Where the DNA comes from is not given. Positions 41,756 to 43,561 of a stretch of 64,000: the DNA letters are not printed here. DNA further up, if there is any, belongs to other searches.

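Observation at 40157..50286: Complete phosphorylate-carboxylate-cleave operon for hydroxyacetophenones (Hpe/Acv-like) in a new lineage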

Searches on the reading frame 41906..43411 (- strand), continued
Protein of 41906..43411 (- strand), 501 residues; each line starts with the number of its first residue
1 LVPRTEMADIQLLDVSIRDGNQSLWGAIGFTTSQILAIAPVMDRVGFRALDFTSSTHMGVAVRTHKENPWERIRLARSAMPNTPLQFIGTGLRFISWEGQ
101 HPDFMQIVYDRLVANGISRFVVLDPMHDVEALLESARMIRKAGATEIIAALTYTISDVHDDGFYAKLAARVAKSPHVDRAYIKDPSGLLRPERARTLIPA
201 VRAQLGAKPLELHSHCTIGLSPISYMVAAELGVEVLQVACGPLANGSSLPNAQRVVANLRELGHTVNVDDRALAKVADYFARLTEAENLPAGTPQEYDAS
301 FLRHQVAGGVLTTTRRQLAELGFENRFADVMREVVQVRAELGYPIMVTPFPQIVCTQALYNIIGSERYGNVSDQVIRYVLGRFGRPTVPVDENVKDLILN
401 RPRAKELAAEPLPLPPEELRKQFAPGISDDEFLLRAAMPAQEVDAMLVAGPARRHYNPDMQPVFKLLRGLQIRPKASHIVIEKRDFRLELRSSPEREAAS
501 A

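Call 44: find_homologous_proteins(query=L004:8992-10515:+, max_evalue=1e-50)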
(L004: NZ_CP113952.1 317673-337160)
Query L004:8992-10515:+ (508 aa): 4697 proteins with E <= 1e-50 among 8000 candidates; the best 120 are listed.
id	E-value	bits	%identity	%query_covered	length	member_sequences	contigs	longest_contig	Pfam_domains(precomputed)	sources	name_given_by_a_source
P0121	0.0e+0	1116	98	100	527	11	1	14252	PF00682.26,PF02436.24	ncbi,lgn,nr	ncbi:MAG: biotin carboxyl carrier protein [Rhodococcus sp. (in: high G+C Gram-positive bacteria)]|nr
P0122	8.7e-296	999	87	100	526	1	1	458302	PF00682.26,PF02436.24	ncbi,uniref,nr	ncbi:hypothetical protein [Rhodococcus sp. IEGM 1330]|uniref:hypothetical protein n=1 Tax=Rhodococcu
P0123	5.8e-292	987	87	100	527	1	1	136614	PF00682.26,PF02436.24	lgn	-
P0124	1.3e-285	966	85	100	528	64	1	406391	PF00682.26,PF02436.24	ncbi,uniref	ncbi:pyruvate/oxaloacetate carboxyltransferase [Pseudarthrobacter sp. PvP090]|uniref:pyruvate/oxaloa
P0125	1.5e-285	966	86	99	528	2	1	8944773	PF00682.26,PF02436.24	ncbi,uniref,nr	ncbi:biotin carboxyl carrier protein [Actinomadura graeca]|uniref:Biotin carboxyl carrier protein n=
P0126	5.1e-280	947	84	99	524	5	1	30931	PF00682.26,PF02436.24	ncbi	ncbi:biotin carboxyl carrier protein [Streptomyces sp. 900105755]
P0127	1.7e-276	936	83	100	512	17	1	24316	PF00682.26,PF02436.24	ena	-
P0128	3.9e-276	935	82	100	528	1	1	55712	PF00682.26,PF02436.24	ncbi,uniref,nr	ncbi:pyruvate/oxaloacetate carboxyltransferase [Arthrobacter sp.]|uniref:pyruvate/oxaloacetate carbo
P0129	1.0e-275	933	83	100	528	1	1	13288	PF00682.26,PF02436.24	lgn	-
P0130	1.6e-274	929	83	100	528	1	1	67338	PF00682.26,PF02436.24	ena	-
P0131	3.0e-272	922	81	100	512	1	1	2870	PF00682.26,PF02436.24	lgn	-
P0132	3.4e-271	918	80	100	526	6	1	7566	PF00682.26,PF02436.24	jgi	-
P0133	8.1e-271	917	80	100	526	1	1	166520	PF00682.26,PF02436.24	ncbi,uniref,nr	ncbi:biotin carboxyl carrier protein [Cryobacterium frigoriphilum]|uniref:Biotin carboxyl carrier pr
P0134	2.7e-266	902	81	100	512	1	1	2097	PF00682.26,PF02436.24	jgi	jgi:oxaloacetate decarboxylase alpha subunit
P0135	4.6e-266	901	80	100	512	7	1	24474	PF00682.26,PF02436.24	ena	-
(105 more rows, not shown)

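Call 45: list_cluster_members(proteins=[P0121, P0125])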
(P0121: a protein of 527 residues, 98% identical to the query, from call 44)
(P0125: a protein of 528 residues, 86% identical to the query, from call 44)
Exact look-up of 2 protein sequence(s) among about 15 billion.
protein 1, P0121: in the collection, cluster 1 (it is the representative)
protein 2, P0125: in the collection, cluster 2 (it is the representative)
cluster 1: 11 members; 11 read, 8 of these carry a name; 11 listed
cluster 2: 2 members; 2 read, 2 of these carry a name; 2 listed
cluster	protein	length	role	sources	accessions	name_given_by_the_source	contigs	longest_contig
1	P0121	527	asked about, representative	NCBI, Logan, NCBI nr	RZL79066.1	MAG: biotin carboxyl carrier protein [Rhodococcus sp. (in: high G+C Gram-positive ...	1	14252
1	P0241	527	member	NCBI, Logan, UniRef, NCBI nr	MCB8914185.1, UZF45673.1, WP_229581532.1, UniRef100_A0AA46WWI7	hypothetical protein [Rhodococcus rhodochrous] | Pyruvate carboxyltransferase domain-containing protein n=1 Tax=Rhodococcus rhodochrous ...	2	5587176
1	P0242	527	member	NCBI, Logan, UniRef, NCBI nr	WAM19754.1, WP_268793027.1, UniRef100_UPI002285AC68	hypothetical protein [Rhodococcus sp. JS3073] | hypothetical protein n=1 Tax=Rhodococcus sp. JS3073 TaxID=3002901 RepID=UPI002285AC68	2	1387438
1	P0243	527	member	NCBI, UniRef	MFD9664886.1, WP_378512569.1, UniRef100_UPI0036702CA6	hypothetical protein ACFWAY_25220 [Rhodococcus sp. NPDC059968] | hypothetical protein n=1 Tax=Rhodococcus sp. NPDC059968 TaxID=3347017 RepID=UPI0036702CA6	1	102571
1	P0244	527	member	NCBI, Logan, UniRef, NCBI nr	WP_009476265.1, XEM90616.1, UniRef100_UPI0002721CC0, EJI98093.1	HMGL-like family protein [Rhodococcus sp. JVH1] | HMGL-like family protein n=1 Tax=Rhodococcus sp. JVH1 TaxID=745408 RepID=UPI0002721CC0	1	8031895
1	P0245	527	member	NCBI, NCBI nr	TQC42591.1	biotin carboxyl carrier protein [Rhodococcus sp. WS4]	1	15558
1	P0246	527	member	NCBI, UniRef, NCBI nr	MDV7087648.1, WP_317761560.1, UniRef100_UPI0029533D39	hypothetical protein [Rhodococcus opacus] | hypothetical protein n=1 Tax=Rhodococcus opacus TaxID=37919 RepID=UPI0029533D39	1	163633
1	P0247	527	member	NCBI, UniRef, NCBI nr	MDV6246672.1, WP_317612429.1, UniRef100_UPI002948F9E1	hypothetical protein [Rhodococcus opacus] | hypothetical protein n=1 Tax=Rhodococcus opacus TaxID=37919 RepID=UPI002948F9E1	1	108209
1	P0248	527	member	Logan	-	-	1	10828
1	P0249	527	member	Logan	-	-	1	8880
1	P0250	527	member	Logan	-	-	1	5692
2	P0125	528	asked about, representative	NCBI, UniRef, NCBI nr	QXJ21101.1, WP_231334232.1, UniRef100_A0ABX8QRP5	biotin carboxyl carrier protein [Actinomadura graeca] | Biotin carboxyl carrier protein n=1 Tax=Actinomadura graeca TaxID=2750812 ... | hypothetical protein [Actinomadura graeca]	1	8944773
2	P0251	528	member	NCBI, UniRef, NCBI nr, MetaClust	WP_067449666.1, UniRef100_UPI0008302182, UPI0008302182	hypothetical protein [Actinomadura macra] | hypothetical protein n=1 Tax=Actinomadura macra TaxID=46164 RepID=UPI0008302182 | status=active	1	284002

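Call 46: find_encoding_contigs(protein=P0241, flank=10000, max_places=2)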
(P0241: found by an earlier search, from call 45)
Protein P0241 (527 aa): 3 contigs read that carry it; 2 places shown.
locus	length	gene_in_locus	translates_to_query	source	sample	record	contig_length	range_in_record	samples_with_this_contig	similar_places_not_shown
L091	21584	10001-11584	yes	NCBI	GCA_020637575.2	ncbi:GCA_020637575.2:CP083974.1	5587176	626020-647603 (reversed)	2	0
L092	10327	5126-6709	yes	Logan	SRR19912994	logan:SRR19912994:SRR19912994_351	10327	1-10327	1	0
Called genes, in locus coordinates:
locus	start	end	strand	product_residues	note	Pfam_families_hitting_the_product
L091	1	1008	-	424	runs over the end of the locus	PF01527:HTH_Tnp_1 (faint), PF13276:HTH_21, PF00665:rve, PF13683:rve_3 (weak)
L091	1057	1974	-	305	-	PF00239:Resolvase, PF02796:HTH_7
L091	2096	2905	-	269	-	PF09339:HTH_IclR, PF01614:IclR_C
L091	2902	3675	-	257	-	PF09339:HTH_IclR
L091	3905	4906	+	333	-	PF13011:LZ_Tnp_IS481, PF13518:HTH_28, PF13565:HTH_32, PF00665:rve, PF13683:rve_3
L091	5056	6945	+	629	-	PF00391:PEP-utilizers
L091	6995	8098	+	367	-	PF01326:PPDK_N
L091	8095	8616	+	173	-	PF00364:Biotin_lipoyl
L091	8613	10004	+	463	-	PF00289:Biotin_carb_N, PF02222:ATP-grasp, PF02786:CPSase_L_D2, PF07478:Dala_Dala_lig_C (weak), PF02785:Biotin_carb_C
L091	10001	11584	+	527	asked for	PF00682:HMGL-like (weak), PF02436:PYC_OADA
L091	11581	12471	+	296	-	PF00702:Hydrolase, PF13344:Hydrolase_6, PF13242:Hydrolase_like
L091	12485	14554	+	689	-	PF16177:ACAS_N, PF00501:AMP-binding, PF13193:AMP-binding_C (weak)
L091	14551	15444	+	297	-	PF04909:Amidohydro_2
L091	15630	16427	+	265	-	PF13340:DUF4096, PF01609:DDE_Tnp_1, PF13586:DDE_Tnp_1_2 (weak)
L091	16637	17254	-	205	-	-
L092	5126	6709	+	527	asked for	PF00682:HMGL-like (weak), PF02436:PYC_OADA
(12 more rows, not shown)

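Call 47: find_encoding_contigs(protein=P0251, flank=10000, max_places=1)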
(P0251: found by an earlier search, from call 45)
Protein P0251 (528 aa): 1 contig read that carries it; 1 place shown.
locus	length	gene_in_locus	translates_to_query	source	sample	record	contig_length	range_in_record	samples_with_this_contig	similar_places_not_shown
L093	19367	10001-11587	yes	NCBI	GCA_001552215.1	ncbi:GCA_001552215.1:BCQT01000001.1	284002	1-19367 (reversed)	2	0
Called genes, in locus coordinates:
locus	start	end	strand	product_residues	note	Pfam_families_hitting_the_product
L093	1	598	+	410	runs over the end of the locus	PF07690:MFS_1, PF13347:MFS_2, PF06609:TRI12 (weak), PF13347:MFS_2, PF07690:MFS_1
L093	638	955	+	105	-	PF03992:ABM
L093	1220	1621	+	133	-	PF05988:DUF899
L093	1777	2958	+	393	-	PF13433:Peripla_BP_5 (weak), PF13458:Peripla_BP_6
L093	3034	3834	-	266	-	PF09339:HTH_IclR, PF12802:MarR_2 (faint), PF01614:IclR_C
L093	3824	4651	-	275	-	PF09339:HTH_IclR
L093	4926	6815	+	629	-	PF00391:PEP-utilizers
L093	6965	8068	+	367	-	PF01326:PPDK_N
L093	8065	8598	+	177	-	PF00364:Biotin_lipoyl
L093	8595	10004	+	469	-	PF00289:Biotin_carb_N, PF02786:CPSase_L_D2, PF02222:ATP-grasp, PF07478:Dala_Dala_lig_C (weak), PF02785:Biotin_carb_C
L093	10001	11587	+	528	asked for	PF00682:HMGL-like (weak), PF02436:PYC_OADA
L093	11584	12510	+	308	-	PF00702:Hydrolase, PF13344:Hydrolase_6, PF13242:Hydrolase_like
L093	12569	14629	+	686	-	PF16177:ACAS_N (weak), PF00501:AMP-binding, PF13193:AMP-binding_C (faint)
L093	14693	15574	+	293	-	PF04909:Amidohydro_2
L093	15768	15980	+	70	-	-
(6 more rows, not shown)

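Call 48: find_homologous_proteins(query=L002:10001-11482:+, max_evalue=1e-100)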
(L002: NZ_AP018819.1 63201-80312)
Query L002:10001-11482:+ (494 aa): 4445 proteins with E <= 1e-100 among 8000 candidates; the best 120 are listed.
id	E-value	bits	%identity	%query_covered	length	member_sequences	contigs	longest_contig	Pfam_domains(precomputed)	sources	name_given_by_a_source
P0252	2.6e-273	925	81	100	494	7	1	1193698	PF00682.26,PF02436.24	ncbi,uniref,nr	ncbi:biotin carboxyl carrier protein [Parasphingopyxis marina]|uniref:Biotin carboxyl carrier protei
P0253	7.3e-260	881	77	100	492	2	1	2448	PF00682.26,PF02436.24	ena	-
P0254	6.9e-256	868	77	100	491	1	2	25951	PF00682.26,PF02436.24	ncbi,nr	ncbi:MAG: biotin carboxyl carrier protein [Sphingomonas bacterium]|nr:biotin carboxyl carrier protei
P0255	1.3e-255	867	76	100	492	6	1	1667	PF00682.26,PF02436.24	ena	-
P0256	2.6e-255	866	77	100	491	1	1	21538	PF00682.26,PF02436.24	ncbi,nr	ncbi:MAG: biotin carboxyl carrier protein [Sphingomonas bacterium]|nr:biotin carboxyl carrier protei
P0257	4.1e-255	865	74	99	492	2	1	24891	PF00682.26,PF02436.24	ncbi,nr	ncbi:MAG: biotin carboxyl carrier protein [Sphingomonadaceae bacterium]|nr:biotin carboxyl carrier p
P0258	8.0e-255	864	76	99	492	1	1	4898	PF00682.26,PF02436.24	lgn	-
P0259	8.5e-254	861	75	99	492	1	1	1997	PF00682.26,PF02436.24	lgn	-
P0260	8.7e-254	861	75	99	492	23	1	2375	PF00682.26,PF02436.24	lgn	-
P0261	2.7e-253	859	75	98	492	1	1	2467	PF00682.26,PF02436.24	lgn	-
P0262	5.7e-253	858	76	99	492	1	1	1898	PF00682.26,PF02436.24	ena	-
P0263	5.8e-253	858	75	100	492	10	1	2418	PF00682.26,PF02436.24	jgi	jgi:oxaloacetate decarboxylase alpha subunit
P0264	6.1e-253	858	75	99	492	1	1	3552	PF00682.26,PF02436.24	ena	-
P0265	2.3e-252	856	76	99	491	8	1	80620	PF00682.26,PF02436.24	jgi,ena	-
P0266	8.0e-252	854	74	99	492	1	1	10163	PF00682.26,PF02436.24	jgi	jgi:oxaloacetate decarboxylase alpha subunit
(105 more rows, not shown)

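Call 58: get_annotated_region(hit=H13, flank=7000)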
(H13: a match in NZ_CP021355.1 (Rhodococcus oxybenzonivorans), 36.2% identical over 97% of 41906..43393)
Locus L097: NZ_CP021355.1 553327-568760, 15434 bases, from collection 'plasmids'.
description: Rhodococcus oxybenzonivorans strain S2-17 plasmid pRB98, complete sequence
organism: Rhodococcus oxybenzonivorans (NCBI taxid 1990687)
taxonomy: Bacteria; Actinomycetota; Actinomycetes; Mycobacteriales; Nocardiaceae; Rhodococcus; Rhodococcus oxybenzonivorans
host: -; source: river sediment; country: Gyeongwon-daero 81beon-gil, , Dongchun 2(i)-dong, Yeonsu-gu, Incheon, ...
typing (MOB-suite, as given by PLSDB): mobilizable; relaxase MOBP
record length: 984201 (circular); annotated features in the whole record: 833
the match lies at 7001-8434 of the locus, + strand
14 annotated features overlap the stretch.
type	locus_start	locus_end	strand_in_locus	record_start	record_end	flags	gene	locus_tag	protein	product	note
CDS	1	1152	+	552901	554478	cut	-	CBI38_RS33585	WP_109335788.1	hypothetical protein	-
CDS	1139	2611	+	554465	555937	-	-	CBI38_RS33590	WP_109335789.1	AMP-binding protein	-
CDS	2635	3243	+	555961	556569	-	-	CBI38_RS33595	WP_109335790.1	hypothetical protein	-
CDS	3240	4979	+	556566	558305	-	-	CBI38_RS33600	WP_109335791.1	pyruvate, phosphate dikinase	-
CDS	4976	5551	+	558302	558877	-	-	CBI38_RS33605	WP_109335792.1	biotin/lipoyl-containing protein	-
CDS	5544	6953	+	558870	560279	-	-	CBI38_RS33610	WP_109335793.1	acetyl-CoA carboxylase biotin carboxylase subunit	-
CDS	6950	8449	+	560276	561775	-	-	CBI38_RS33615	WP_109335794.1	carboxyltransferase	-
CDS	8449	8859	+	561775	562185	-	-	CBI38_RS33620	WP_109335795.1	OB-fold domain-containing protein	-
CDS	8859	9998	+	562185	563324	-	-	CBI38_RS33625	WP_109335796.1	thiolase family protein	-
CDS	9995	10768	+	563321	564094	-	-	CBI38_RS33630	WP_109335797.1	tyrosine-protein phosphatase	GO:0006470 - protein dephosphorylation [Evidence IEA]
CDS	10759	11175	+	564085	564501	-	-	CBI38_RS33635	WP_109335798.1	SRPBCC family protein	-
CDS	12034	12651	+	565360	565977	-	-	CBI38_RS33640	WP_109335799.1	TetR/AcrR family transcriptional regulator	-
CDS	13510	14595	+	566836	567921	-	-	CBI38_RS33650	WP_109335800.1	phosphotransferase family protein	-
CDS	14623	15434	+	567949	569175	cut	-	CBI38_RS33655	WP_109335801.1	acyl-CoA dehydrogenase family protein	-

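Call 59: get_annotated_region(hit=H9, flank=7000)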
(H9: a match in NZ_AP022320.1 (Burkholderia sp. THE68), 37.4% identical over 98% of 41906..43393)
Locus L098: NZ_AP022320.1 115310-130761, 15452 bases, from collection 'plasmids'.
description: Burkholderia sp. THE68 plasmid BTHE68_p2, complete sequence
organism: Burkholderia sp. THE68 (NCBI taxid 758782)
taxonomy: Bacteria; Pseudomonadota; Betaproteobacteria; Burkholderiales; Burkholderiaceae; Burkholderia; Burkholderia sp. THE68
host: -; source: Togo hemipterus; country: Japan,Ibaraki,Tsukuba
typing (MOB-suite, as given by PLSDB): conjugative; relaxase MOBF; mating-pair formation MPF_T
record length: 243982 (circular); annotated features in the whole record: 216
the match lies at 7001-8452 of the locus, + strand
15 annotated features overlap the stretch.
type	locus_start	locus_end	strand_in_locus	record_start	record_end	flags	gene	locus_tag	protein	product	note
CDS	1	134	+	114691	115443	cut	-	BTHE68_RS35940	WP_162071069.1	GntR family transcriptional regulator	-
CDS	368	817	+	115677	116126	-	-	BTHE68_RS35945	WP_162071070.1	MerR family transcriptional regulator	GO:0006355 - regulation of DNA-templated transcription [Evidence IEA]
CDS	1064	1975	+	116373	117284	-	-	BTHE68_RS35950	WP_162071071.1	acetoacetate decarboxylase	-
CDS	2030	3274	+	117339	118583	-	-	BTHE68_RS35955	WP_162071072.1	saccharopine dehydrogenase NADP-binding domain-containing protein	-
CDS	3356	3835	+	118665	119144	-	-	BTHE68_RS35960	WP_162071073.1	MerR family transcriptional regulator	GO:0006355 - regulation of DNA-templated transcription [Evidence IEA]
CDS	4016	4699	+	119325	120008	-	-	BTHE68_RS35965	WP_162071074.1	type 1 glutamine amidotransferase domain-containing protein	-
CDS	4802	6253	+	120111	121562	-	-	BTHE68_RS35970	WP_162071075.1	coniferyl aldehyde dehydrogenase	GO:0006081 - cellular aldehyde metabolic process [Evidence IEA]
CDS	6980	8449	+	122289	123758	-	-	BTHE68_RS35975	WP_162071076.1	pyruvate carboxylase subunit B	-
CDS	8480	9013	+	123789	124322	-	accB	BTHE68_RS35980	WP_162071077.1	acetyl-CoA carboxylase biotin carboxyl carrier protein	GO:0006633 - fatty acid biosynthetic process [Evidence IEA]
CDS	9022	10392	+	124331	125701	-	accC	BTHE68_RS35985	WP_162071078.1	acetyl-CoA carboxylase biotin carboxylase subunit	GO:0006633 - fatty acid biosynthetic process [Evidence IEA]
CDS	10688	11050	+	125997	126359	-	-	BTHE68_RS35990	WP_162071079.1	DUF485 domain-containing protein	-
CDS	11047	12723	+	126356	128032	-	-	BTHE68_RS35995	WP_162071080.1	cation acetate symporter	GO:0006847 - plasma membrane acetate transport [Evidence IEA]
CDS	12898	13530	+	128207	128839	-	-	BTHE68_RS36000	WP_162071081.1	carbonic anhydrase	-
CDS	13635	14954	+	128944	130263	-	-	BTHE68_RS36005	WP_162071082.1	adenosylmethionine--8-amino-7-oxononanoate transaminase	GO:0009102 - biotin biosynthetic process [Evidence IEA]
CDS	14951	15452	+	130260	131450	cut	bioF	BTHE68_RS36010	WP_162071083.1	8-amino-7-oxononanoate synthase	GO:0009102 - biotin biosynthetic process [Evidence IEA]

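Call 60: get_annotated_region(hit=H12, flank=7000)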
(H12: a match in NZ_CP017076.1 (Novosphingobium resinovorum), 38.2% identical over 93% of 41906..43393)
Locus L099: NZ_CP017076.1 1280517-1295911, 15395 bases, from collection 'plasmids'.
description: Novosphingobium resinovorum strain SA1 plasmid pSA1
organism: Novosphingobium resinovorum (NCBI taxid 158500)
taxonomy: Bacteria; Pseudomonadota; Alphaproteobacteria; Sphingomonadales; Sphingomonadaceae; Novosphingobium; Novosphingobium resinovorum
host: -; source: single cell,soil; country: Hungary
typing (MOB-suite, as given by PLSDB): conjugative; relaxase MOBP; mating-pair formation MPF_T
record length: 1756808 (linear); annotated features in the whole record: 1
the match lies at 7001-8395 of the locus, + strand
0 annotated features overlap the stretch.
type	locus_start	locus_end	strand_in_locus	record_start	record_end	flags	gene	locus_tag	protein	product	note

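Call 68: search_protein_families(library=pfam, proteins=[L005:1924-2889:-, L005:511-1878:+, L097:3240-4979:+, L097:9995-10768:+])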
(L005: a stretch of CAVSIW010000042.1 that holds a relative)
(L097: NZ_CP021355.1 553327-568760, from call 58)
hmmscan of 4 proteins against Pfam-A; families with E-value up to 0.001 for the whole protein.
L005:1924-2889:- (321 aa): 1 family
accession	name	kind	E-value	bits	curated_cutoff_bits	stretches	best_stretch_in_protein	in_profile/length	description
PF01261.30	AP_endonuc_2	-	1.6e-20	74.3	31.1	1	88-320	4-246/249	Xylose isomerase-like TIM barrel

L005:511-1878:+ (455 aa): 4 families
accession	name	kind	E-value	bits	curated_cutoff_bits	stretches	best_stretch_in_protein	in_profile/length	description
PF01408.29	GFO_IDH_MocA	-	4.8e-12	47.1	24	1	60-181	6-119/120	Oxidoreductase family, NAD-binding Rossmann fold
PF22725.1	GFO_IDH_MocA_C3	-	2.9e-11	43.9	27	1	255-343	35-123/124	GFO/IDH/MocA C-terminal domain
PF02894.22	GFO_IDH_MocA_C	-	5.1e-09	36.7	22.9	1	244-421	20-198/218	Oxidoreductase family, C-terminal alpha/beta domain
PF19051.5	GFO_IDH_MocA_C2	-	0.00053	20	23.3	0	218-283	36-104/254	Oxidoreductase family, C-terminal alpha/beta domain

L097:3240-4979:+ (579 aa): 2 families
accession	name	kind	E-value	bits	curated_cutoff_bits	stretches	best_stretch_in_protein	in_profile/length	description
PF01326.24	PPDK_N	-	4.4e-46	158.1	27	3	66-270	77-218/328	Pyruvate phosphate dikinase, AMP/ATP-binding domain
PF00391.29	PEP-utilizers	-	1.9e-24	85.4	23.1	1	398-468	2-72/72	PEP-utilising enzyme, mobile domain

L097:9995-10768:+ (257 aa): 2 families
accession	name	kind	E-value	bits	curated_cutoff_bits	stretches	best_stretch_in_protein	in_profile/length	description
PF13350.11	Y_phosphatase3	-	2.8e-47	162.2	22.2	1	6-244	4-239/240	Tyrosine phosphatase family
PF22784.1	PTP-SAK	-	7.9e-07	29.7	27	1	124-186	79-142/153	Swiss Army Knife protein, DSP-PTPase phosphatase domain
